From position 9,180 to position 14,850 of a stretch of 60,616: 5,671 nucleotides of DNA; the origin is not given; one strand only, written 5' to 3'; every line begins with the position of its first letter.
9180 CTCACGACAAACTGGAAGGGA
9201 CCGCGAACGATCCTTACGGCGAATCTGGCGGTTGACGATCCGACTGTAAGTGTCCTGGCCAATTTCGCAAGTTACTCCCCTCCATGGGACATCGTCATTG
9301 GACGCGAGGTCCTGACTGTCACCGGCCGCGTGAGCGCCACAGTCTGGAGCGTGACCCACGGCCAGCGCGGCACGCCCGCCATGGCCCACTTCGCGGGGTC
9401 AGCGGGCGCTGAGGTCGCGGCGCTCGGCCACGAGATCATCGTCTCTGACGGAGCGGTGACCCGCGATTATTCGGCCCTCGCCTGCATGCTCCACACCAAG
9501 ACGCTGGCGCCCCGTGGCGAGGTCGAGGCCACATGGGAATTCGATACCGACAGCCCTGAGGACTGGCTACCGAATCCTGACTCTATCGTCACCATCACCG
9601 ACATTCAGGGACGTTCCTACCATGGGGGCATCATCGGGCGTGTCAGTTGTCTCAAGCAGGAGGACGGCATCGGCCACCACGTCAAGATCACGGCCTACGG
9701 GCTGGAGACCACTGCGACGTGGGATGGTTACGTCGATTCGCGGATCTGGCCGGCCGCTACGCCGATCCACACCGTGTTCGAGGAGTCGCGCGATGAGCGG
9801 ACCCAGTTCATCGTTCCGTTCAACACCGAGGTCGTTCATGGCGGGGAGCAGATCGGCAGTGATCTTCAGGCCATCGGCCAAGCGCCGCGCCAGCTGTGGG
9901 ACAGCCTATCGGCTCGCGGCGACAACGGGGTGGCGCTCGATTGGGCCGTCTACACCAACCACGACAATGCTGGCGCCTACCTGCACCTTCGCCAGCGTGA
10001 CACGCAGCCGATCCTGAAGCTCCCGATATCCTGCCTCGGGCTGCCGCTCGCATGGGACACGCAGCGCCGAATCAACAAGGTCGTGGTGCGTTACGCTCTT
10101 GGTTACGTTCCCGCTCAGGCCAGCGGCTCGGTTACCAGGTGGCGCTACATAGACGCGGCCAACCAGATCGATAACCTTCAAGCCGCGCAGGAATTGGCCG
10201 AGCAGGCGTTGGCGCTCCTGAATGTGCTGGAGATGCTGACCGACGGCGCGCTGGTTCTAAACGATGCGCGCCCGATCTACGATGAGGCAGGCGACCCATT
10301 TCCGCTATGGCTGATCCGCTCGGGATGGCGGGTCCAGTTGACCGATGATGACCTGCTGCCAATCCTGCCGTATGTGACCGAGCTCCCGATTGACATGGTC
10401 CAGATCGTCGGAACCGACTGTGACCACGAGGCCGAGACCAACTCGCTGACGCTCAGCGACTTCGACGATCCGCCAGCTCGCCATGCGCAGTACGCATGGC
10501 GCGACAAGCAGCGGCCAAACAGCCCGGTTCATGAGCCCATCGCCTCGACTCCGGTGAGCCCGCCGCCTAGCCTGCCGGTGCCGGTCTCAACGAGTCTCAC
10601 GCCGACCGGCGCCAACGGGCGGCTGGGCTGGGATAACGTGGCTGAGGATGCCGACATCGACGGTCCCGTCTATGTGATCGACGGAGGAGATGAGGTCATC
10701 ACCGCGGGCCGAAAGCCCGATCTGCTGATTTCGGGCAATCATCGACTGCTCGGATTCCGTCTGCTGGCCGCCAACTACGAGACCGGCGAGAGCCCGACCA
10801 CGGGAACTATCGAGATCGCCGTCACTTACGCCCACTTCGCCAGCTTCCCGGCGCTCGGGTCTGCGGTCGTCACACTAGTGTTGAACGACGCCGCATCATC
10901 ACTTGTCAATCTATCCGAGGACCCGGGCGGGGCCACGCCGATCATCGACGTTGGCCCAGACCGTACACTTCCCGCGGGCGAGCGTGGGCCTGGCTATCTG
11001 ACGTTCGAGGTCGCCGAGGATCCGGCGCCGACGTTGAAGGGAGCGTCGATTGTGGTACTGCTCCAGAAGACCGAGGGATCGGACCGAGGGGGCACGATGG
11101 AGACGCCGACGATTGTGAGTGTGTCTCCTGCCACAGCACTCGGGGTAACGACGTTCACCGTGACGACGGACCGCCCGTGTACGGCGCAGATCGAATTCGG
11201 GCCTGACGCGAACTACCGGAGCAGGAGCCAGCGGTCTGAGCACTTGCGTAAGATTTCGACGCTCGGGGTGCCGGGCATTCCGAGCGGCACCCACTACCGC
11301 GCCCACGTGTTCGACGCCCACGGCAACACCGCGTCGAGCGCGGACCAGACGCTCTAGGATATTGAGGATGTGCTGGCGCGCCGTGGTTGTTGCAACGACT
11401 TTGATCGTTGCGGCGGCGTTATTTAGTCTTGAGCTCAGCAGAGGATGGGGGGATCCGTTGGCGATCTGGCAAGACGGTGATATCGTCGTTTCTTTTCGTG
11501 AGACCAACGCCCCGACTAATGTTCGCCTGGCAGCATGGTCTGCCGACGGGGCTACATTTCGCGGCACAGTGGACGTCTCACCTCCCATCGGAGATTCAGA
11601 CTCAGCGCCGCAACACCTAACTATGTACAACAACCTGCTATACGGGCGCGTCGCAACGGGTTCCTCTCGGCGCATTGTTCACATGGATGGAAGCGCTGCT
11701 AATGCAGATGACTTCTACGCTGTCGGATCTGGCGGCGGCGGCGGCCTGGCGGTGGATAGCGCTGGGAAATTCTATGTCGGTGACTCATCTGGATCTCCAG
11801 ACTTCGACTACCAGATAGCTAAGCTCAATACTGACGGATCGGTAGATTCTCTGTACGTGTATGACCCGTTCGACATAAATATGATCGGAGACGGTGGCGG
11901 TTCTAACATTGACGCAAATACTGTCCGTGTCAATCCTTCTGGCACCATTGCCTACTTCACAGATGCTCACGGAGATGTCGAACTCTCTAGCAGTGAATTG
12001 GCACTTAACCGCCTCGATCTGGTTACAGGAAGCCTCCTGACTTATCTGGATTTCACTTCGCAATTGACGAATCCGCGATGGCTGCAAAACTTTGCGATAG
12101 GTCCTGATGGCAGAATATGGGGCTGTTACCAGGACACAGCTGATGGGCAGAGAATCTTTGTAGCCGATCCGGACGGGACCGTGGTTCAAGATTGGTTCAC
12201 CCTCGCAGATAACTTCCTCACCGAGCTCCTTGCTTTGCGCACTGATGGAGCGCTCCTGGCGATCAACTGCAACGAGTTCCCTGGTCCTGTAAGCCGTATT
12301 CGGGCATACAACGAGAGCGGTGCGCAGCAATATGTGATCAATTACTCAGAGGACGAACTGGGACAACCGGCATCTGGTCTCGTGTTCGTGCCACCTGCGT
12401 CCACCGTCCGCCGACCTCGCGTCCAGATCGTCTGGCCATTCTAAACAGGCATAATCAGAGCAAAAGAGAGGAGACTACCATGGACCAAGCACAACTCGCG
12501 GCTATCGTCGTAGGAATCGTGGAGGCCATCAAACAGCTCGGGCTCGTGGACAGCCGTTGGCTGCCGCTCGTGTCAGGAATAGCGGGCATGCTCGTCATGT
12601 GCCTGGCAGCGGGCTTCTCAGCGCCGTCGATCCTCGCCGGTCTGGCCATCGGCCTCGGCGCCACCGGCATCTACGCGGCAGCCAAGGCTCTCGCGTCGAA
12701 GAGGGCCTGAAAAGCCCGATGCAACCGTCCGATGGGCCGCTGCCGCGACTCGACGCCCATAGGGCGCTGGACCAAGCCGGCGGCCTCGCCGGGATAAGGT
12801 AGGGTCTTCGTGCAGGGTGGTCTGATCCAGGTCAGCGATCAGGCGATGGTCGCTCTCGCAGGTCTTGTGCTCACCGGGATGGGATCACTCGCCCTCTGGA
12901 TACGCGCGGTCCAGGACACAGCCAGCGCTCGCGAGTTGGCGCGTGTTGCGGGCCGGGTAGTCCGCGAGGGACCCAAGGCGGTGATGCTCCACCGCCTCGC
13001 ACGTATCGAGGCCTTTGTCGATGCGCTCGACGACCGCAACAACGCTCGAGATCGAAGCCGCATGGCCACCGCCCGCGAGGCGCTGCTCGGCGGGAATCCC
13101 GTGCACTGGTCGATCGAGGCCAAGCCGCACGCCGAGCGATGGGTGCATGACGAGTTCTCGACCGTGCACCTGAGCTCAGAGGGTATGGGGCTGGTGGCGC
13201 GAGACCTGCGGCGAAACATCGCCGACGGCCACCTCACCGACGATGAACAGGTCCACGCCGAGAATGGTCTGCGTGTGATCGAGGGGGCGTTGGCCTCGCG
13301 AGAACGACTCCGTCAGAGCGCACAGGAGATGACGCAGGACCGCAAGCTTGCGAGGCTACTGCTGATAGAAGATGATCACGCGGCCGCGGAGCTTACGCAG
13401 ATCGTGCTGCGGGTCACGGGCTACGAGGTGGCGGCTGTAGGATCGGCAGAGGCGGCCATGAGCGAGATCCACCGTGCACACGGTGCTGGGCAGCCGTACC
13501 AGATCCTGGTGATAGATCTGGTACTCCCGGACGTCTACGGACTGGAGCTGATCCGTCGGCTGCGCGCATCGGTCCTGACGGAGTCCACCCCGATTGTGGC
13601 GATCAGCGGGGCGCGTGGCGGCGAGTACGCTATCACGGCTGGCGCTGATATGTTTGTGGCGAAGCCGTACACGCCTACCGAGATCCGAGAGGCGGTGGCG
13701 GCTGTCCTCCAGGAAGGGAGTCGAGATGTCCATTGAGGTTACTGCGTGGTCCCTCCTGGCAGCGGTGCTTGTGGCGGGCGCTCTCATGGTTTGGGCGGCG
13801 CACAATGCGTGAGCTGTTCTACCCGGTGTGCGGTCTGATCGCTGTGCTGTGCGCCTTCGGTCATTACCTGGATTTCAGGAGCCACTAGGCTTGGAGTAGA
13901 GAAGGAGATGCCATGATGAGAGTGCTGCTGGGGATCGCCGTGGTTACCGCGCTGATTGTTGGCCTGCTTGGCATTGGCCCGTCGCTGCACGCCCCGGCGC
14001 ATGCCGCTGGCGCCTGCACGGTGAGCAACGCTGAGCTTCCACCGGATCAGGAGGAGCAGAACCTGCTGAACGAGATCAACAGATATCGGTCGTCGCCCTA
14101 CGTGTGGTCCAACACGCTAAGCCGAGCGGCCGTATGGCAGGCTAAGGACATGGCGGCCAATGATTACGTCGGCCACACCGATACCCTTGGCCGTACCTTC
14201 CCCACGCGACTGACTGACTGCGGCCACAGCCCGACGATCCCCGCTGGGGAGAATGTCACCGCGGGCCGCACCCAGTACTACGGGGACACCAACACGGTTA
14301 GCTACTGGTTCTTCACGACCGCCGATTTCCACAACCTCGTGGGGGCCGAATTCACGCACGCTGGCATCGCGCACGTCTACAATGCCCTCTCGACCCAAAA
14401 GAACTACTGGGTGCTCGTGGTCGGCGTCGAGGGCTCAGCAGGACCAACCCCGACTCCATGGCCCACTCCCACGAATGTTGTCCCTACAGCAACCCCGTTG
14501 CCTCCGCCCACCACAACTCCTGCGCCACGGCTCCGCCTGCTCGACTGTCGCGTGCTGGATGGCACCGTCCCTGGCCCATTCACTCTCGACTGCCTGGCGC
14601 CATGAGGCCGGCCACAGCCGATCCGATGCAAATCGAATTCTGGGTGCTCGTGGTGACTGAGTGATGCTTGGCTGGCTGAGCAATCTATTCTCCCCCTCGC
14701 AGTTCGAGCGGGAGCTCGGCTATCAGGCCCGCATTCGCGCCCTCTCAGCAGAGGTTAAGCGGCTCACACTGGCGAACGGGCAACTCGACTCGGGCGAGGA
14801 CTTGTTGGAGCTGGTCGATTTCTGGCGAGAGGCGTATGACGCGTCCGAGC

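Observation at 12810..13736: Phage-encoded, membrane-anchored response-regulator receiver domain between holin and other envelope-directed genes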

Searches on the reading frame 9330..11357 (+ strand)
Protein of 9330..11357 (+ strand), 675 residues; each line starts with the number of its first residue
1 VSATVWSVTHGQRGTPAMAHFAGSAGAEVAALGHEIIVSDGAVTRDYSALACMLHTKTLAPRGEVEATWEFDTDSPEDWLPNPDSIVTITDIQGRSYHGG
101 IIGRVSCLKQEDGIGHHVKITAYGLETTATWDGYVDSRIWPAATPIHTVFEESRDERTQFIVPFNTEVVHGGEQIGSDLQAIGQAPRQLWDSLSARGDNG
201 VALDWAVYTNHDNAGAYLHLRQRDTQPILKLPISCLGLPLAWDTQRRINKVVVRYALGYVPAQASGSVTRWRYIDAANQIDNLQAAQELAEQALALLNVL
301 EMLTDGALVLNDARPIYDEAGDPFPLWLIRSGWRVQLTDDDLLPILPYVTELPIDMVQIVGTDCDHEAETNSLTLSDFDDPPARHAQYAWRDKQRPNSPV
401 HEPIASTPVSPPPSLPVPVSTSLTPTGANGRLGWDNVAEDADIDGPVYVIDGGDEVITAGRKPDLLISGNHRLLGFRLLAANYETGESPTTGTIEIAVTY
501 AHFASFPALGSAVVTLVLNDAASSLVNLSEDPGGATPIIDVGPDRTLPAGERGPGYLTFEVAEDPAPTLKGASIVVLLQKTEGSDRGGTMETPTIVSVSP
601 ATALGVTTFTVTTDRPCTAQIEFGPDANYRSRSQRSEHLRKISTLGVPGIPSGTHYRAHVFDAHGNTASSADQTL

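Call 3: search_protein_families(library=pfam, proteins=[window:9330-11357:+], max_evalue=0.1)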
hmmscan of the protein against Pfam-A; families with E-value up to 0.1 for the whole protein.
window:9330-11357:+ (675 aa): 0 families

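Call 4: search_protein_families(library=phrogs, proteins=[window:9330-11357:+], max_evalue=0.1)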
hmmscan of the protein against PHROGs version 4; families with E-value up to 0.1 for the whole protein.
window:9330-11357:+ (675 aa): 0 families

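Call 31: find_related_loci(query=window:9330-11357:+, collection=viral_contigs, flank=10000)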
Query window:9330-11357:+ (675 aa) in viral_contigs; peptide patterns used: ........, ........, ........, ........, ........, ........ (x = any residue, [..] = any of these).
3 stretches matched a pattern, but none encodes a relative of the query by tblastn (E <= 1e-3).

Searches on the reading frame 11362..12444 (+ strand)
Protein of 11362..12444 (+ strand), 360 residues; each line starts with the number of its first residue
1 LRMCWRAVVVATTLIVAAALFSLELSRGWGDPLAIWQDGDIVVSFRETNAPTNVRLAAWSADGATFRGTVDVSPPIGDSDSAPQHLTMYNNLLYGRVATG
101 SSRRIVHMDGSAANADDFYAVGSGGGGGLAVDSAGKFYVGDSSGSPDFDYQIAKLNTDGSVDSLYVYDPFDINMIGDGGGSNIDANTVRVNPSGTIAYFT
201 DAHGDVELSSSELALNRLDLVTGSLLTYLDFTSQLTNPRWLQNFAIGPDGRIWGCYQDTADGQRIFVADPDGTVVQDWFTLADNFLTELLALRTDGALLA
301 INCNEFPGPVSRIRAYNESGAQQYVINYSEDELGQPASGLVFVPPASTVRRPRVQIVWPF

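Call 3: search_protein_families(library=pfam, proteins=[window:11362-12444:+], max_evalue=0.1)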
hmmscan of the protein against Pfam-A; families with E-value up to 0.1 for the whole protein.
window:11362-12444:+ (360 aa): 3 families
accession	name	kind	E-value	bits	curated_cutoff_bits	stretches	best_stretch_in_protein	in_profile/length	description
PF08450.18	SGL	-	0.012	15.7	26.3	1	130-278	92-220/246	SMP-30/Gluconolactonase/LRE-like region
PF17164.10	DUF5122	-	0.015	16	27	0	140-163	10-34/36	Domain of unknown function (DUF5122) beta-propeller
PF01436.27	NHL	-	0.046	14.2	20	0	128-143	6-21/28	NHL repeat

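Call 4: search_protein_families(library=phrogs, proteins=[window:11362-12444:+], max_evalue=0.1)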
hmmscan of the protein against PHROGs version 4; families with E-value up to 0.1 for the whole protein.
window:11362-12444:+ (360 aa): 0 families

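Call 41: search_protein_families(library=ncbifam, proteins=[window:11362-12441:+], max_evalue=0.05)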
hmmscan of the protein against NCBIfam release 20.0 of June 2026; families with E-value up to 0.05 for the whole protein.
window:11362-12441:+ (360 aa): 1 family
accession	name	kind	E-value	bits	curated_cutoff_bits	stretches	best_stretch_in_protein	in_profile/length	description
TIGR02608.1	delta_60_rpt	domain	0.0037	17.1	76.5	1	128-163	5-42/55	delta-60 repeat domain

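Call 42: search_protein_families(library=padloc, proteins=[window:11362-12441:+], max_evalue=0.05)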
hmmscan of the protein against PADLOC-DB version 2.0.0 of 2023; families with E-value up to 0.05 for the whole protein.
window:11362-12441:+ (360 aa): 0 families

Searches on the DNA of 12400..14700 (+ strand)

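Call 6: search_dna_similar(query=window:12400-14700:+, collection=phages, mode=distant, max_rows=20)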
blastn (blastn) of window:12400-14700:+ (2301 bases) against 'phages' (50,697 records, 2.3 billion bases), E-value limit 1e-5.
No match.

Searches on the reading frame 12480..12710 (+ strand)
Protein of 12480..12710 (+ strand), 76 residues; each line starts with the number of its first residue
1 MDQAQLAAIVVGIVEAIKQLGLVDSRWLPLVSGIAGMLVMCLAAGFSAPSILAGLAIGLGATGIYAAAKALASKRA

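Call 3: search_protein_families(library=pfam, proteins=[window:12480-12710:+], max_evalue=0.1)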
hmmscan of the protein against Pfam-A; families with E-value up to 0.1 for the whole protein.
window:12480-12710:+ (76 aa): 3 families
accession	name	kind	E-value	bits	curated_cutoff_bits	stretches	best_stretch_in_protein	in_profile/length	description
PF06946.16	Phage_holin_5_1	-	2.3e-05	25.1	22.4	1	9-67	17-80/93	Bacteriophage A118-like holin, Hol118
PF05277.18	DUF726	-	0.0059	16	22.6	1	32-73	12-53/343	Protein of unknown function (DUF726)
PF16079.10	Phage_holin_5_2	-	0.016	15.9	29.2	1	15-69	10-74/76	Phage holin family Hol44, in holin superfamily V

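Call 4: search_protein_families(library=phrogs, proteins=[window:12480-12710:+], max_evalue=0.1)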
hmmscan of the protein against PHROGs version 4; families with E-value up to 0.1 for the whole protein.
window:12480-12710:+ (76 aa): 2 families
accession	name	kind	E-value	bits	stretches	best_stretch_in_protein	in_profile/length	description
phrog_1299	-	lysis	4.7e-14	53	1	5-74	12-86/100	holin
phrog_1129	-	lysis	1.4e-08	35.6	1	6-74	14-83/86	holin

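Call 41: search_protein_families(library=ncbifam, proteins=[window:12480-12707:+], max_evalue=0.05)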
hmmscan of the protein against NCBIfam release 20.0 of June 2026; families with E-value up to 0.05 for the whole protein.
window:12480-12707:+ (76 aa): 0 families

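Call 42: search_protein_families(library=padloc, proteins=[window:12480-12707:+], max_evalue=0.05)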
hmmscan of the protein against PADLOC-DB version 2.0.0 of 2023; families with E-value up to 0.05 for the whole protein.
window:12480-12707:+ (76 aa): 0 families
